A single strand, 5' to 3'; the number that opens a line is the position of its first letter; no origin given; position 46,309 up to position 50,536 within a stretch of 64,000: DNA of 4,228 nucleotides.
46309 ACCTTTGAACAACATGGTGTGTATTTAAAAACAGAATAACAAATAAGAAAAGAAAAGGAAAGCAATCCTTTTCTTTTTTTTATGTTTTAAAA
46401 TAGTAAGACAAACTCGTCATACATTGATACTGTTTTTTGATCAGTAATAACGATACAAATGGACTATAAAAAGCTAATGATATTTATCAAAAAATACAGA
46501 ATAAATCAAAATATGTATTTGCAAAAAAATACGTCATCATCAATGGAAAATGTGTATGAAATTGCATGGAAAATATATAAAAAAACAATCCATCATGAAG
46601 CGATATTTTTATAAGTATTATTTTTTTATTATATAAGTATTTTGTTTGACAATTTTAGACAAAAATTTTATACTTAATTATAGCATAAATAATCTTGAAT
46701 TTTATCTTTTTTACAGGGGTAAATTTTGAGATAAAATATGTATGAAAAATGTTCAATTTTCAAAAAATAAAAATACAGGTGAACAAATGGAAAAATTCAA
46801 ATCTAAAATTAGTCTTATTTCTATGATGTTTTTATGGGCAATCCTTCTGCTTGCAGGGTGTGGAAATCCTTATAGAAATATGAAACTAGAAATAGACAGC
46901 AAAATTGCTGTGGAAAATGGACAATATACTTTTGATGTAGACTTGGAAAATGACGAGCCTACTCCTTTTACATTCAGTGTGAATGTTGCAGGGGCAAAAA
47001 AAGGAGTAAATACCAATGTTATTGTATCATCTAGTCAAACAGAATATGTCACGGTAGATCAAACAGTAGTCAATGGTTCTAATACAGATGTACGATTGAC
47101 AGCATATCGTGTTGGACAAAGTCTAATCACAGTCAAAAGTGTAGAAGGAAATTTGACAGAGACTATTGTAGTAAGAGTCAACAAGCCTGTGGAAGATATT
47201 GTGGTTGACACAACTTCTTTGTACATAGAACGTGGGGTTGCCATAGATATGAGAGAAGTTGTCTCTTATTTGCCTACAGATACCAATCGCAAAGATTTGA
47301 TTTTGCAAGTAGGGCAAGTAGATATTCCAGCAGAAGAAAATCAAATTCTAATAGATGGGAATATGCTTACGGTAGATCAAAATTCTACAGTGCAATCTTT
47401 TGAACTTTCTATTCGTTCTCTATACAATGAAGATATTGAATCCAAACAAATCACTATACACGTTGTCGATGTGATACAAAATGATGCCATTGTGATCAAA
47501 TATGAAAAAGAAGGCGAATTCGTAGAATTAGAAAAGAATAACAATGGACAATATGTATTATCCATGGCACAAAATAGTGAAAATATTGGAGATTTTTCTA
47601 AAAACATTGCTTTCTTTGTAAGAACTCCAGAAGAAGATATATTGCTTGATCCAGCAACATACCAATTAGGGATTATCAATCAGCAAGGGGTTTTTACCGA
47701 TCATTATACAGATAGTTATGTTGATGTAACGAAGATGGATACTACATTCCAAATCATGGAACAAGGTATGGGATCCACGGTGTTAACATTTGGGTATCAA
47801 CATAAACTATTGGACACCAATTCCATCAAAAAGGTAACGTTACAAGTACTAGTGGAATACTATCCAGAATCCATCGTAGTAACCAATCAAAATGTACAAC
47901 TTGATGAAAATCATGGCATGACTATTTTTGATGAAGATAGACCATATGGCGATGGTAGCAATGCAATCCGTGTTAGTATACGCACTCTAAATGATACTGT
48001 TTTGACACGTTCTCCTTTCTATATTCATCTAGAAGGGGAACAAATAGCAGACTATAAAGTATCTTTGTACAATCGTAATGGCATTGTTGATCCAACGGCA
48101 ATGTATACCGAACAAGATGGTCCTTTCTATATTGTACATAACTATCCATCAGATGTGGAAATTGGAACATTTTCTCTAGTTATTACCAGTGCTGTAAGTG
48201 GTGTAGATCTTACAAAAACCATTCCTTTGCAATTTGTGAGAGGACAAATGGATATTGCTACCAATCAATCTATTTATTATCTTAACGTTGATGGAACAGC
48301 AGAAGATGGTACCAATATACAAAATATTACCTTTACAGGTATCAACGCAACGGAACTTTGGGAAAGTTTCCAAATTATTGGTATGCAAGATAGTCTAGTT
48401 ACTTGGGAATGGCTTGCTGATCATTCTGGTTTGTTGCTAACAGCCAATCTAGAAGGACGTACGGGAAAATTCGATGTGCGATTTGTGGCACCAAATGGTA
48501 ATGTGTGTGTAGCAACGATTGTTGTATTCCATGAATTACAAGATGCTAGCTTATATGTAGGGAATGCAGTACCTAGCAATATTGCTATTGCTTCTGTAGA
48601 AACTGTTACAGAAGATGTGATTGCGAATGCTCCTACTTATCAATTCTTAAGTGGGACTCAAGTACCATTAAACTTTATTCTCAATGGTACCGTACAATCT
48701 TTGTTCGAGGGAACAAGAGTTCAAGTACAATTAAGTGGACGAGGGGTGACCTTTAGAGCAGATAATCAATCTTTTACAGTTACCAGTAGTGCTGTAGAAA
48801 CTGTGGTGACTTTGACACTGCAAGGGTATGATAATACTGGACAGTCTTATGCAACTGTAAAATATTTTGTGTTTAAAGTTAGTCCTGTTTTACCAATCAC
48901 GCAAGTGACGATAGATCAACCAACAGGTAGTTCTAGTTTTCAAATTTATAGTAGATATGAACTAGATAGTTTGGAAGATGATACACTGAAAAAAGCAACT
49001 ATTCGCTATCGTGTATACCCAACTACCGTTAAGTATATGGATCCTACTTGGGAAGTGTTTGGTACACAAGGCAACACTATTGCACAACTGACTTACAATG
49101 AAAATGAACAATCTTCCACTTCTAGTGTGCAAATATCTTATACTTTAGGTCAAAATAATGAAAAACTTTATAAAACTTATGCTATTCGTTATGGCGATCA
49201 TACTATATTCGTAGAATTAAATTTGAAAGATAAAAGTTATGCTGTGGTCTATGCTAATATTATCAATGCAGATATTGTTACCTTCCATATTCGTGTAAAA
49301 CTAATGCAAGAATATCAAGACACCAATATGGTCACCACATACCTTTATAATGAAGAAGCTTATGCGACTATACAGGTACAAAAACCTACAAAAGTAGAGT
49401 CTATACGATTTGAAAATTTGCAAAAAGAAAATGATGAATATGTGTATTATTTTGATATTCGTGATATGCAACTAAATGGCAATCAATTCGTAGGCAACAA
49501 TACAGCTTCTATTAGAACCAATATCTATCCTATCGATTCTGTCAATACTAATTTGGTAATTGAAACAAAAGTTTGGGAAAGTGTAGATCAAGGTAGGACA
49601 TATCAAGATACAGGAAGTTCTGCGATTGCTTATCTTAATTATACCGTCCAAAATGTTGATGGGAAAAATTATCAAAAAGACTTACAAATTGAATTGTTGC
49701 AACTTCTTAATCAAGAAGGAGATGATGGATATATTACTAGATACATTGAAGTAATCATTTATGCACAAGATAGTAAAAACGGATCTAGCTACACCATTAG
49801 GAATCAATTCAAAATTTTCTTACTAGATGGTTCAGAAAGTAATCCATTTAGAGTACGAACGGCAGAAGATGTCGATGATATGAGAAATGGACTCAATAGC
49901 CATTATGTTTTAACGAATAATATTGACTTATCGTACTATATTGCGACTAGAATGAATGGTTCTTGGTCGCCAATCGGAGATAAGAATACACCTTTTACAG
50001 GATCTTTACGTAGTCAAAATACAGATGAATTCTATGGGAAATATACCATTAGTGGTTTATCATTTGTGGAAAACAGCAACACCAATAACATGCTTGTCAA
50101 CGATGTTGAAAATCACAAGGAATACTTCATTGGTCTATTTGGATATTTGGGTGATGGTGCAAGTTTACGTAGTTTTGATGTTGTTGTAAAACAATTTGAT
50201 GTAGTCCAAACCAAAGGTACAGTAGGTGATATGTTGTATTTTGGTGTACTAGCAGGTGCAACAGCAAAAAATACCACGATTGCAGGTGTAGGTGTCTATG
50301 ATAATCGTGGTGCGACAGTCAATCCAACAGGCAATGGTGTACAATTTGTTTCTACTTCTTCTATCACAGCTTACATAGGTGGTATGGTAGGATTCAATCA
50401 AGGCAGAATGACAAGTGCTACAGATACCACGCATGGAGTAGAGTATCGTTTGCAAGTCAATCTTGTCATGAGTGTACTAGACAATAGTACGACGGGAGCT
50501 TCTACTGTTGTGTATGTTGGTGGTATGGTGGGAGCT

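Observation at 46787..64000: A second giant lipoprotein gene that the ORF track misses entirely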

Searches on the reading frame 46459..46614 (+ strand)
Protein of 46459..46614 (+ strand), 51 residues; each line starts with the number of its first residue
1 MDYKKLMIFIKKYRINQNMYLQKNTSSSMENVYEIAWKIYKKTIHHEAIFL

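Call 63: search_protein_families(library=pfam, proteins=[window:46459-46614:+], max_evalue=0.1)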
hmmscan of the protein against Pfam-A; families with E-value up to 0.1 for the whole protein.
window:46459-46614:+ (51 aa): 1 family
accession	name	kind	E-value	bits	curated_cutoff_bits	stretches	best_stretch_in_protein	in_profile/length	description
PF23925.1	A-sol_ELP1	-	0.014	15.6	27.6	1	2-41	16-55/203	ELP1 alpha-solenoid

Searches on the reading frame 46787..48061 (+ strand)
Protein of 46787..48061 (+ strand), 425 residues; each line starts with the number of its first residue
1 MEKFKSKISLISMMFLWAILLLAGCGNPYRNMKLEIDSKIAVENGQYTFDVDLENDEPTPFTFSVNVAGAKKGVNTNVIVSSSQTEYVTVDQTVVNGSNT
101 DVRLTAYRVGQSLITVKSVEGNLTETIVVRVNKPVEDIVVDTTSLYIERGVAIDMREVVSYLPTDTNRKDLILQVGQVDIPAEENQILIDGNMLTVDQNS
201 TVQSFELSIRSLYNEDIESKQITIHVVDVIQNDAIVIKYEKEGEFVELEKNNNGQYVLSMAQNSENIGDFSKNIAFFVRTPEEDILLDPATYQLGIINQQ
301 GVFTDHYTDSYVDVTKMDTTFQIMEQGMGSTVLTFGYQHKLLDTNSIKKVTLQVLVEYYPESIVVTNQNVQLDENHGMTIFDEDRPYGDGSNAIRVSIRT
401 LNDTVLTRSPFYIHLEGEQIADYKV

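Call 51: find_homologous_proteins(query=window:46787-48061:+, max_evalue=0.001)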
Query window:46787-48061:+: 3624 candidates shared short words with the query, none scored E <= 0.001.

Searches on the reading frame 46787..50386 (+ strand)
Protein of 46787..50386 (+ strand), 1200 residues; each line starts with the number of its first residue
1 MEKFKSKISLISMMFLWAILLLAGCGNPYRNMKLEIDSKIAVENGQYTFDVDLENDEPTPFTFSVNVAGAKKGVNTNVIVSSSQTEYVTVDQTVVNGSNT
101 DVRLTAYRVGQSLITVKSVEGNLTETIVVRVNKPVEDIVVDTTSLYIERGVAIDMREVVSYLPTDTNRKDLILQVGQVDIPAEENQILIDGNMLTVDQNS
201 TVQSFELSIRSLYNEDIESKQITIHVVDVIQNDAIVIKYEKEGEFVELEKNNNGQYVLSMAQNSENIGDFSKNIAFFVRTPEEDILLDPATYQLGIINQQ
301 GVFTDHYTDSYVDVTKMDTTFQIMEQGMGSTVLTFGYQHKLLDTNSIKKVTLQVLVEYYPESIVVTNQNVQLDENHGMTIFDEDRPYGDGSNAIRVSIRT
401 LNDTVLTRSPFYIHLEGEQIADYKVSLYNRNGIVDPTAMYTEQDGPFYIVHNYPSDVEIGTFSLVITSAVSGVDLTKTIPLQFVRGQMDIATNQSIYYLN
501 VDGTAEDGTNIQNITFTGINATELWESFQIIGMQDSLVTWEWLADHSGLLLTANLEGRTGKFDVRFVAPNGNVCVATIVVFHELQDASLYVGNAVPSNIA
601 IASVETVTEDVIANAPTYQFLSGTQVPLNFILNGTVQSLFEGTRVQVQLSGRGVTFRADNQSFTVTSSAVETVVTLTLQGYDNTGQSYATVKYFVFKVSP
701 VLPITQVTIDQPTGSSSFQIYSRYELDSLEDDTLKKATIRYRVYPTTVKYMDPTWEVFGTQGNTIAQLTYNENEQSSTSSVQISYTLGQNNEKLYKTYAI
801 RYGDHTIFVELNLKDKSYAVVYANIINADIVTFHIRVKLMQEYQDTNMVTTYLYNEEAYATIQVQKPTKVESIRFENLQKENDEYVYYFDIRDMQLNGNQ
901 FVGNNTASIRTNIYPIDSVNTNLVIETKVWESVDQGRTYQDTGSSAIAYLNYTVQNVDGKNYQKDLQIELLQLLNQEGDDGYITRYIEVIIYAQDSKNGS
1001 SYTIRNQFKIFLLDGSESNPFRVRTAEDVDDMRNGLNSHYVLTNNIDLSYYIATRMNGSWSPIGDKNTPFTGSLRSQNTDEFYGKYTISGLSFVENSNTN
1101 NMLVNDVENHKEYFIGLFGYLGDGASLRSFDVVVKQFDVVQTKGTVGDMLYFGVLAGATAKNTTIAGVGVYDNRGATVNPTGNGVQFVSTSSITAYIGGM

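Call 15: find_homologous_proteins(query=window:46787-50386:+, max_evalue=0.00001)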
Query window:46787-50386:+: 8000 candidates shared short words with the query, none scored E <= 0.00001.

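Call 38: search_protein_representatives(protein=window:46862-49816:+)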
Query: 985 residues. Proteins with E-value up to 0.001 (for the whole library): 19; up to 1e-10: 4; up to 1e-30: 2. The best 19 are listed.
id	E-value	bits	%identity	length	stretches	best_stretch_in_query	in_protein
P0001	2.8e-292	988.6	50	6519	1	1-985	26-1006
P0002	1.6e-60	221.6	29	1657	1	1-912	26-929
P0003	3.8e-19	84.8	26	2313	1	2-898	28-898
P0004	2.3e-16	75.6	26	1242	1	22-901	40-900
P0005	6.9e-10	54.1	26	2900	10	81-201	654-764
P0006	7.4e-10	54.0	28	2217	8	61-151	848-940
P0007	2.5e-09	52.3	29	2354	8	50-147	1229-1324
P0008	3.4e-09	51.8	29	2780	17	60-153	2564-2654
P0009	1.3e-06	43.3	30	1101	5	62-149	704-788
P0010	2.2e-06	42.6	32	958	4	67-151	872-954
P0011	1.1e-05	40.2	29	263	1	62-200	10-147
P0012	2.0e-05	39.4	34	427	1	1-148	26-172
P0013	2.9e-05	38.8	27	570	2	3-244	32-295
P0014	8.4e-05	37.3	28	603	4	74-210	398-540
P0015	1.1e-04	36.9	29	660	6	60-146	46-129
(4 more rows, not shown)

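Call 63: search_protein_families(library=pfam, proteins=[P0005, P0008, P0006], max_evalue=0.1)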
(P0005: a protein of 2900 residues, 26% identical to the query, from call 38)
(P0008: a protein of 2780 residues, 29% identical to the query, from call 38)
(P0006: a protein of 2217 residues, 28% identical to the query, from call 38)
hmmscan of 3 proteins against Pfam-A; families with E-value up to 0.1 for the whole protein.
P0005 (2900 aa): 8 families
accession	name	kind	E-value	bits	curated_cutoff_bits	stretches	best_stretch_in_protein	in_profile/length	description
PF02368.24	Big_2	-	7.5e-93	305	22.8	15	1581-1657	2-78/79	Bacterial Ig-like domain (group 2)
PF00542.24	Ribosomal_L12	-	1.1e-31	109.4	25.9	2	26-90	2-66/67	Ribosomal protein L7/L12 C-terminal domain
PF13306.12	LRR_5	-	1e-12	48.5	27.7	1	232-305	12-86/127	BspA type Leucine rich repeat region (6 copies)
PF18113.7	Rbx_binding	-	0.0019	18.4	22.1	0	1445-1482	20-57/71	Rubredoxin binding C-terminal domain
PF21461.3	HL_N-beta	-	0.0025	18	27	0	1265-1301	15-50/57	Hyaluronate lyase, N-terminal beta-sheet domain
PF06832.18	BiPBP_C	-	0.005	17.1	26.8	0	1359-1393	58-90/90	Penicillin-Binding Protein C-terminus Family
PF06508.19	QueC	-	0.025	14.5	22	0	1708-1754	2-49/210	Queuosine biosynthesis protein QueC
PF20181.5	DUF6544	-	0.036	13.7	25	0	1936-1993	103-159/221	Family of unknown function (DUF6544)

P0008 (2780 aa): 8 families
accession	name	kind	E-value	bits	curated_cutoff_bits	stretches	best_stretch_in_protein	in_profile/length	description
PF02368.24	Big_2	-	0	1272.2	22.8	32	1622-1697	2-77/79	Bacterial Ig-like domain (group 2)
PF22359.2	Big-like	-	1.5e-43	147.2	27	9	1986-2031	3-46/48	Bacterial Ig-like domain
PF21764.3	Invasin_D4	-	1e-27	96.8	27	0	2721-2753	31-62/88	Invasin, domain 4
PF21461.3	HL_N-beta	-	2.2e-14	53.4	27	1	2074-2108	19-52/57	Hyaluronate lyase, N-terminal beta-sheet domain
PF20578.4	aBig_2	-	8.8e-12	45.1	27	2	903-957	30-86/89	Atrophied bacterial Ig domain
PF00047.31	ig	-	0.00025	21.7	21.8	0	2292-2361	3-73/81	Immunoglobulin domain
PF16364.11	Antigen_C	-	0.00036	21.4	29.5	0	1535-1586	6-58/172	Cell surface antigen C-terminus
PF23486.1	Ig_TMEM132_5th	-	0.0005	20.6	28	2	2483-2527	88-133/137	TMEM132 fifth domain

P0006 (2217 aa): 4 families
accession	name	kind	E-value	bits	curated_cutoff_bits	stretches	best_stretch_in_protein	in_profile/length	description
PF02368.24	Big_2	-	3.7e-84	277.2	22.8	12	813-891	2-77/79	Bacterial Ig-like domain (group 2)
PF06832.18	BiPBP_C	-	9.7e-12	45.1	26.8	0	500-548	41-87/90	Penicillin-Binding Protein C-terminus Family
PF13629.12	T2SS-T3SS_pil_N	-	1.1e-09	38.3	23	0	348-379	40-71/72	Pilus formation protein N terminal region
PF13861.12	FLgD_tudor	-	1.4e-06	28.9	26.9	0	844-912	17-47/58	FlgD Tudor-like domain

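Call 73: predict_structure(alignment_id=A5)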
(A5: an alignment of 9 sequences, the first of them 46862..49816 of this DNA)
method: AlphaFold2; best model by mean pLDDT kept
length: 985 residues; sequences in the alignment: 9
mean_pLDDT: 76.0   pTM: 0.38
mean pLDDT of the five models: 76.0, 73.1, 69.4, 68.6, 65.9
residues with pLDDT >= 90: 92; 70-90: 605; 50-70: 240; < 50: 48
segments of 3 or more residues with pLDDT < 50: 359-363, 687-690, 700-708, 747-768, 971-976
pLDDT, mean of each block of 10 residues (from residue 1): 80 77 83 85 81 84 85 85 87 84 87 84 88 84 86 64 88 85 88 87 87 87 86 80 82 90 89 85 89 89 87 81 88 82 79 64 61 74 80 63 82 82 74 76 79 80 65 70 62 60 64 73 72 73 65 79 82 75 87 90 83 69 87 87 86 78 78 87 60 56 43 73 76 69 56 40 45 62 65 66 63 85 83 66 63 69 77 81 76 61 79 72 81 75 84 64 74 48 77
secondary structure, 60 per line:
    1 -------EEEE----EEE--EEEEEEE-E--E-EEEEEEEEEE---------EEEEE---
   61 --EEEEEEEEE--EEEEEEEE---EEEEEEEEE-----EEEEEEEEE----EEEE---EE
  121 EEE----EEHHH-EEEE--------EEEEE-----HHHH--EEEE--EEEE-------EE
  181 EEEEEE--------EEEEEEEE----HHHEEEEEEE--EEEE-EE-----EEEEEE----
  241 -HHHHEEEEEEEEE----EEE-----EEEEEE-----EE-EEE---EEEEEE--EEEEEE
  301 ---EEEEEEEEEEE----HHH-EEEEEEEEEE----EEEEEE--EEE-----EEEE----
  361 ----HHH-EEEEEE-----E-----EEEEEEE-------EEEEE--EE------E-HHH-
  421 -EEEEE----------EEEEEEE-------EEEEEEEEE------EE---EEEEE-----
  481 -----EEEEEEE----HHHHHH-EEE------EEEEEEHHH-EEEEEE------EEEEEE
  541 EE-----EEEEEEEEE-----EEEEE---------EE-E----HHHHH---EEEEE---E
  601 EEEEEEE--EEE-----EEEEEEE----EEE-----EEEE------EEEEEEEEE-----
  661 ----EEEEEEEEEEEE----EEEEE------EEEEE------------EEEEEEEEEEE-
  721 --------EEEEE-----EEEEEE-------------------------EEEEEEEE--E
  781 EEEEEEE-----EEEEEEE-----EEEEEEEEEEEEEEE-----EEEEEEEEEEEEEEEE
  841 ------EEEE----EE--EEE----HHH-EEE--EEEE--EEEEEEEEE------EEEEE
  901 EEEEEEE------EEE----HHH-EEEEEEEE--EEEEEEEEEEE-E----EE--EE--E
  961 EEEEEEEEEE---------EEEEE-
elements in order (helices of 4 or more, strands of 3 or more residues): E8-11 E16-18 E21-27 E34-43 E53-57 E63-71 E74-81 E85-93 E99-107 E112-115 E119-123 E134-137 E146-150 H156-159 E162-165 E168-171 E179-186 E195-202 E210-216 E219-222 E231-236 H242-245 E246-254 E259-261 E267-272 E281-283 E287-292 E295-300 E304-314 E323-332 E337-342 E345-347 E353-356 E369-374 E386-392 E400-404 E422-426 E437-443 E451-459 E471-475 E486-492 H497-502 E504-506 E513-518 E523-528 E535-542 E548-556 E562-566 H584-588 E592-596 E600-607 E610-612 E618-624 E629-631 E637-640 E647-655 E665-676 E681-685 E692-696 E709-719 E729-733 E739-744 E770-777 E780-787 E793-799 E805-819 E825-840 E847-850 E859-861 E870-872 E875-878 E881-889 E896-907 E914-916 E925-932 E935-945 E960-970 E980-984

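Call 76: fold_search(model_id=the predicted structure, library=pdb)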
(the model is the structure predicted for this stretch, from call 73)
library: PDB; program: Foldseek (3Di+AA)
matches with E <= 10: 1843; with E <= 0.001: 398
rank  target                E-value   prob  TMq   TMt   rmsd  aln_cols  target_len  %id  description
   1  7r5k_10               2.2e-23  1.00  0.16  0.10  61.4      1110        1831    9  Human nuclear pore complex (constricted) (released 2022-06-22)
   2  9hcj_10               5.7e-23  1.00  0.16  0.10  69.5      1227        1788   10  D. discoideum nuclear pore complex (released 2024-12-25)
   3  9ijj_O                8.4e-20  1.00  0.18  0.14  95.6      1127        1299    8  In situ structure of the central apparatus in mouse sperm axoneme. (released 2025-06-04)
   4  7sqc_O0               3.4e-18  1.00  0.13  0.12  72.9      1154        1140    8  Ciliary C1 central pair apparatus isolated from Chlamydomonas reinhardtii (released 2022-04-13)
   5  9ijj_4I               9.9e-18  1.00  0.14  0.06  72.5      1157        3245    8  In situ structure of the central apparatus in mouse sperm axoneme. (released 2025-06-04)
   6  7som_D                2.1e-17  1.00  0.13  0.10  53.9      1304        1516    7  Ciliary C2 central pair apparatus isolated from Chlamydomonas reinhardtii (released 2022-04-13)
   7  9ijj_4H               2.4e-17  1.00  0.14  0.06  55.4      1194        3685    8  In situ structure of the central apparatus in mouse sperm axoneme. (released 2025-06-04)
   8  4aq1_A                1.8e-16  1.00  0.13  0.16  48.6       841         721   11  Structure of the SbsB S-layer protein of Geobacillus stearothermophilus PV72p2 in complex with nanobody KB6 (released 2012-06-13)
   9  3b43                  6.1e-16  1.00  0.11  0.17  52.7       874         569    8  I-band fragment I65-I70 from titin (released 2008-01-22)
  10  5a42                  2.3e-15  1.00  0.12  0.08  48.3      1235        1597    9  Cryo-EM single particle 3D reconstruction of the native conformation of E. coli alpha-2-macroglobulin (ECAM) (released 2015-07-29)
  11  9ba4_A                3.0e-15  1.00  0.14  0.14  57.3      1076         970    8  Full-length cross-linked Contactin 2 (CNTN2) (released 2024-07-17)
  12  9g93_A                3.1e-15  1.00  0.12  0.17  36.4       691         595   10  CryoET structure of the in vitro grown Bacillus anthracis Sap S-layer (released 2024-12-18)
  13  9fly_A                1.2e-14  1.00  0.16  0.17  99.9      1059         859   10  CryoEM structure of the base (4151-5009) in the grappling hook protein A (GhpA) in the bacterium Aureispira sp. CCB-QB (released 2024-10-16)
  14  3dmk_A                1.3e-14  1.00  0.14  0.17  36.6      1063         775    8  Crystal structure of Down Syndrome Cell Adhesion Molecule (DSCAM) isoform 1.30.30, N-terminal eight Ig domains (released 2008-10-07)
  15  9ijj_C                1.5e-14  1.00  0.09  0.09  62.7      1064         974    7  In situ structure of the central apparatus in mouse sperm axoneme. (released 2025-06-04)
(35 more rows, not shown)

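Call 80: find_encoding_contigs(protein=P0001, flank=6000, max_places=4)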
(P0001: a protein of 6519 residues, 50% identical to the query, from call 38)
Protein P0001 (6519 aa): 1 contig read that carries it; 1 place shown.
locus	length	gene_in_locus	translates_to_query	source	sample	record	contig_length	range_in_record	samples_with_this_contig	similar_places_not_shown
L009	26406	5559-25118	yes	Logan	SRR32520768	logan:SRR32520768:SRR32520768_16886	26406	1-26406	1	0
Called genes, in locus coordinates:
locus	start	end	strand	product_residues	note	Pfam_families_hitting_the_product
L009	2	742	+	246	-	?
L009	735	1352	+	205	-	PF00753:Lactamase_B, PF23023:Anti-Pycsar_Apyc1 (weak)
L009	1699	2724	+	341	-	PF02912:Phe_tRNA-synt_N, PF01409:tRNA-synt_2d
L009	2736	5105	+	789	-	PF01588:tRNA_bind, PF03483:B3_4, PF03484:B5, PF17759:tRNA_synthFbeta, PF03147:FDX-ACB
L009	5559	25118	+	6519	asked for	-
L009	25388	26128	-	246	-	PF18912:DZR_2, PF12773:DZR (weak), PF00156:Pribosyltran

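Call 99: find_encoding_contigs(protein=P0003, flank=5000, max_places=3)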
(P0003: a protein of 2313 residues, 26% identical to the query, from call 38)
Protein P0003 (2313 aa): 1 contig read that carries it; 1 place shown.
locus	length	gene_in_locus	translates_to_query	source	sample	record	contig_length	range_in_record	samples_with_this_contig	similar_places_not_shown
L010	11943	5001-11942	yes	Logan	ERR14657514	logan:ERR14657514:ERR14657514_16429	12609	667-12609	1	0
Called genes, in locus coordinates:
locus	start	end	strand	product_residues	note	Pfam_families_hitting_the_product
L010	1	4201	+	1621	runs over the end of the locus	?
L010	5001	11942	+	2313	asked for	?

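Call 100: find_encoding_contigs(protein=P0002, flank=5000, max_places=3)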
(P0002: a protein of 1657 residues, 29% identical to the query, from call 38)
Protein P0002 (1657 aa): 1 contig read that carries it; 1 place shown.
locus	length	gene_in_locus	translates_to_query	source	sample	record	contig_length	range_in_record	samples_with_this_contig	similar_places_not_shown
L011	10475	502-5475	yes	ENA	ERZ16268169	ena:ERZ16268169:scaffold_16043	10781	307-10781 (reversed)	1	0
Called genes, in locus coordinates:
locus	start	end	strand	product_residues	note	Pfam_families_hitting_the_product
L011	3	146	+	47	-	?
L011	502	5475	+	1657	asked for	-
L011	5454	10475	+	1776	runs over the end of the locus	?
